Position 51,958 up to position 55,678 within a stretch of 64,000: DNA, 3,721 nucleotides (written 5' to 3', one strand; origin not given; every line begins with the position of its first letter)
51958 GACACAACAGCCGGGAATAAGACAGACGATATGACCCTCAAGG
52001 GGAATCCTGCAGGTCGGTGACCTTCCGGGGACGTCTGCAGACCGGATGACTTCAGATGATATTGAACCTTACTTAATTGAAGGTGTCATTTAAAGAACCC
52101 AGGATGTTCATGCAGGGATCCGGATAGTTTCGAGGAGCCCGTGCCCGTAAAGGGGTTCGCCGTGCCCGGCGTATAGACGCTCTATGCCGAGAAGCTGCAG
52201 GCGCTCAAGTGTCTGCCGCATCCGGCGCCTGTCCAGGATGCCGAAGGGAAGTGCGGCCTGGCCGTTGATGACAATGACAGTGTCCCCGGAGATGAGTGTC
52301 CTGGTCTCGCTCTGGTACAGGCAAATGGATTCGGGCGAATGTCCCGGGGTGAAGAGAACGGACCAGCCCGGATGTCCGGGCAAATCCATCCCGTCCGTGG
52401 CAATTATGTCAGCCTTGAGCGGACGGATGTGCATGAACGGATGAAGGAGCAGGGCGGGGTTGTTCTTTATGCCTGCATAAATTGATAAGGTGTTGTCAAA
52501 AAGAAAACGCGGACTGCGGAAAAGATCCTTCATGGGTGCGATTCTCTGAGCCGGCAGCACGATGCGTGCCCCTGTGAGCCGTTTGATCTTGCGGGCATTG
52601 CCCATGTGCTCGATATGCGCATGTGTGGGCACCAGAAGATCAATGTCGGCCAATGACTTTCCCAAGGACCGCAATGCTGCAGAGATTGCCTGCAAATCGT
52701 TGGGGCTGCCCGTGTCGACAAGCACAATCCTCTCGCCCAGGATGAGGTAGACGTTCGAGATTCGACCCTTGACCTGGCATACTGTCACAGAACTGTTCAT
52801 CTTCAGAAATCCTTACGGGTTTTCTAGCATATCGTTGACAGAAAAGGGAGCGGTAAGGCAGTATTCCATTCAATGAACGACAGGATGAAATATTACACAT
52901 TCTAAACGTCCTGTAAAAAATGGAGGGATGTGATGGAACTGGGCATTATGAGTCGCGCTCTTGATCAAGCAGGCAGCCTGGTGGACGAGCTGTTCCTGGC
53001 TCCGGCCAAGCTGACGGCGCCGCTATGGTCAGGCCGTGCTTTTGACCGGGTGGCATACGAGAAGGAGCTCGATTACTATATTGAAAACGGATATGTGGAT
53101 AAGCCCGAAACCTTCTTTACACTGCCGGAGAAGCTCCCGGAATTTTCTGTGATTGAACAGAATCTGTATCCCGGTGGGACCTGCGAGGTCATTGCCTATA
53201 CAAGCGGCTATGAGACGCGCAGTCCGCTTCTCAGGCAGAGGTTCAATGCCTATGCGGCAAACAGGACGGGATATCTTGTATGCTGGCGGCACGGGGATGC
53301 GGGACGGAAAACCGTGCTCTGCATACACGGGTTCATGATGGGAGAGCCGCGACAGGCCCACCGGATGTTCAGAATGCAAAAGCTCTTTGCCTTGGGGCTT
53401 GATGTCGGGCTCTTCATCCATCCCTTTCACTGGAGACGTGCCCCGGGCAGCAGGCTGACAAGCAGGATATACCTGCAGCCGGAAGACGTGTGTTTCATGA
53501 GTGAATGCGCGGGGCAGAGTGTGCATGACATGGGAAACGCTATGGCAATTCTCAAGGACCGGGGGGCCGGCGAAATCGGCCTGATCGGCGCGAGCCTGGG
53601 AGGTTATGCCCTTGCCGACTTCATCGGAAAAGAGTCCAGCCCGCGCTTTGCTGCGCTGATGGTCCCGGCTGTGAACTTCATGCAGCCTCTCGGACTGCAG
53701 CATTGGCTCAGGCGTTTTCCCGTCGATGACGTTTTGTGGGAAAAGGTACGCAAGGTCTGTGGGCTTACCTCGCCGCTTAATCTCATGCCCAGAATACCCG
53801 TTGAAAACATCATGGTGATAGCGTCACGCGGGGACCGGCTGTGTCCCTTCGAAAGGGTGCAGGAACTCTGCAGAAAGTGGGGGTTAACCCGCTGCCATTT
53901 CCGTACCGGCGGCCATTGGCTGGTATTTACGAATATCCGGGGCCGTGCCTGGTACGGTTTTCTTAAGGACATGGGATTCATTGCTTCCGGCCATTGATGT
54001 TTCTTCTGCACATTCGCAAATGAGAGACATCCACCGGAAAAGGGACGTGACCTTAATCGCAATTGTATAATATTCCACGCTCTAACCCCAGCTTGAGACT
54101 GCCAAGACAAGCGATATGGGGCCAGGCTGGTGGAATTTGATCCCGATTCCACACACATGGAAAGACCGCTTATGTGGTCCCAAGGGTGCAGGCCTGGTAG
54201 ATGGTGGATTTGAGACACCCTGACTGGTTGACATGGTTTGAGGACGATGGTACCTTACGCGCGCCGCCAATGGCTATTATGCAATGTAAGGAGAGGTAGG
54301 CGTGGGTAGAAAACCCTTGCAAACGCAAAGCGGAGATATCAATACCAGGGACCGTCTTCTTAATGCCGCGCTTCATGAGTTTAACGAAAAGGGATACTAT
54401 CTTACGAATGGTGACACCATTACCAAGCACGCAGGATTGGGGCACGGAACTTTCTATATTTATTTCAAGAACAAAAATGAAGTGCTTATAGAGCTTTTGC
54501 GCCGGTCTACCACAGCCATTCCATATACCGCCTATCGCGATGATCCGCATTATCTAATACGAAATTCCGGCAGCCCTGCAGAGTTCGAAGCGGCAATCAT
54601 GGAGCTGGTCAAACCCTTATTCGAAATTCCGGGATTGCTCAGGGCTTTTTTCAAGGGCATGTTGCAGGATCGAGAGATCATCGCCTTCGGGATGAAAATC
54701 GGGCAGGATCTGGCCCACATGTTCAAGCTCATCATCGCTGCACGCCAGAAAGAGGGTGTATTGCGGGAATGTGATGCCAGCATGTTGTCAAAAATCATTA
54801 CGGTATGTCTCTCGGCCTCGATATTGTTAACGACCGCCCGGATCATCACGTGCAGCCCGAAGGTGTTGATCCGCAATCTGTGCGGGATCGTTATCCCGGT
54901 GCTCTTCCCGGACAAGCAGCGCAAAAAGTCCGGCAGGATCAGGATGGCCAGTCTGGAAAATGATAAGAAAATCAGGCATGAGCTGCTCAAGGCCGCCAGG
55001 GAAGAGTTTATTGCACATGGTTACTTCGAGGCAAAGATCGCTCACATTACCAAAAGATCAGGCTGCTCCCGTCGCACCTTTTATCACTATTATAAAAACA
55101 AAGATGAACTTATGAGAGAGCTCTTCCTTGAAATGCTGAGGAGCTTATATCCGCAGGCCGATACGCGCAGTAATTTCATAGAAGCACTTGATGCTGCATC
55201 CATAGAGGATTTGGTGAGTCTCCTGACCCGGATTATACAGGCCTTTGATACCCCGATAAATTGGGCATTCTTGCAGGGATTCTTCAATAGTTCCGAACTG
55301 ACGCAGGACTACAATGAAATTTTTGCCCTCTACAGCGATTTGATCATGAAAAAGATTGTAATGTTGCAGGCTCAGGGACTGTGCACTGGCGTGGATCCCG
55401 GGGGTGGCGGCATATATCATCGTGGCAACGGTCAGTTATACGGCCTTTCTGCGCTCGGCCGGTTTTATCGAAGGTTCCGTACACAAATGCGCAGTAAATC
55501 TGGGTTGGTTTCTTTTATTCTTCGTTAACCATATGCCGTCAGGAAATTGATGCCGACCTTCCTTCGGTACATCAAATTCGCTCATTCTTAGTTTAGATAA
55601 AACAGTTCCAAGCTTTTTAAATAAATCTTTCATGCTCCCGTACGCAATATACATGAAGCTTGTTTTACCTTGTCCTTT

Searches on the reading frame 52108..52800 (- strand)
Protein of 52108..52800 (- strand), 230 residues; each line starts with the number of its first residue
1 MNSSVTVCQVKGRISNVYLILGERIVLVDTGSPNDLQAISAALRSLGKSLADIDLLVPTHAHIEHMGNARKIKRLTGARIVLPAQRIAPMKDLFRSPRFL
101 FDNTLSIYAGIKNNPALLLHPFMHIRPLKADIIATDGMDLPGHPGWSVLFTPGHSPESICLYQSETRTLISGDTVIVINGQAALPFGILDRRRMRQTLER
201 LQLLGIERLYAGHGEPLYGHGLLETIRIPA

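Call 3: search_protein_families(library=pfam, proteins=[window:52108-52800:-], max_evalue=0.01)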
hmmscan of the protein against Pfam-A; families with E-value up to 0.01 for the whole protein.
window:52108-52800:- (230 aa): 3 families
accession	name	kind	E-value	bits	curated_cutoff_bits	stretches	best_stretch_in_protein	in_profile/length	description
PF00753.33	Lactamase_B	-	1.8e-25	90.5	22.7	1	12-213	3-196/196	Metallo-beta-lactamase superfamily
PF19583.5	ODP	-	0.00016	22.1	27.2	0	16-178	4-140/194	ODP family beta lactamase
PF12706.13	Lactamase_B_2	-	0.0033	17.5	27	1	26-84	3-64/200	Beta-lactamase superfamily domain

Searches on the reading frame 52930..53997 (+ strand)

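Call 3: search_protein_families(library=pfam, proteins=[window:52930-53997:+], max_evalue=0.01)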
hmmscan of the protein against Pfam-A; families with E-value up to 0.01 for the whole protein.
window:52930-53997:+ (355 aa): 3 families
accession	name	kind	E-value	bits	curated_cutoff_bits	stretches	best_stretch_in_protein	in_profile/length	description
PF06821.19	Ser_hydrolase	-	0.0015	18.9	22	1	293-330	118-154/172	Serine hydrolase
PF09752.15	ABHD18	-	0.0077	15.9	21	0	127-227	91-188/351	Alpha/beta hydrolase domain containing 18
PF05728.18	UPF0227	-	0.0082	16.5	21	0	207-253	52-96/187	Uncharacterised protein family (UPF0227)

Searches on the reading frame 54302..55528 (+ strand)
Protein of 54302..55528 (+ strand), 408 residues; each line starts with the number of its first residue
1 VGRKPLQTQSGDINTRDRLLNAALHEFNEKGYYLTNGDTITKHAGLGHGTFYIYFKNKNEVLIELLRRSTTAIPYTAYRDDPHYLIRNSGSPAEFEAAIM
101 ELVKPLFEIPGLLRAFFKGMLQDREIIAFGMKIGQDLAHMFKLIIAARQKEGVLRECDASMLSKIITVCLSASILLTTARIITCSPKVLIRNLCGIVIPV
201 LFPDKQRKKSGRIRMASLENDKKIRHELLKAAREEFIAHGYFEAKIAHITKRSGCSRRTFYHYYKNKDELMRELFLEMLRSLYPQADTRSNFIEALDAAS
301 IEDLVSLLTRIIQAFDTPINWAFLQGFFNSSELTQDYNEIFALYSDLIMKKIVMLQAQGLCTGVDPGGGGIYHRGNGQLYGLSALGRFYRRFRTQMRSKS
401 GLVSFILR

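Call 79: search_protein_families(library=pfam, proteins=[window:54302-55528:+], max_evalue=0.0001)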
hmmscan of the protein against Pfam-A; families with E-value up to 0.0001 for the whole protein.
window:54302-55528:+ (408 aa): 1 family
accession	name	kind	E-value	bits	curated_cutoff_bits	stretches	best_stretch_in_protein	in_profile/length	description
PF00440.29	TetR_N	-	3.2e-24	84.9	24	2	228-274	1-47/47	Bacterial regulatory proteins, tetR family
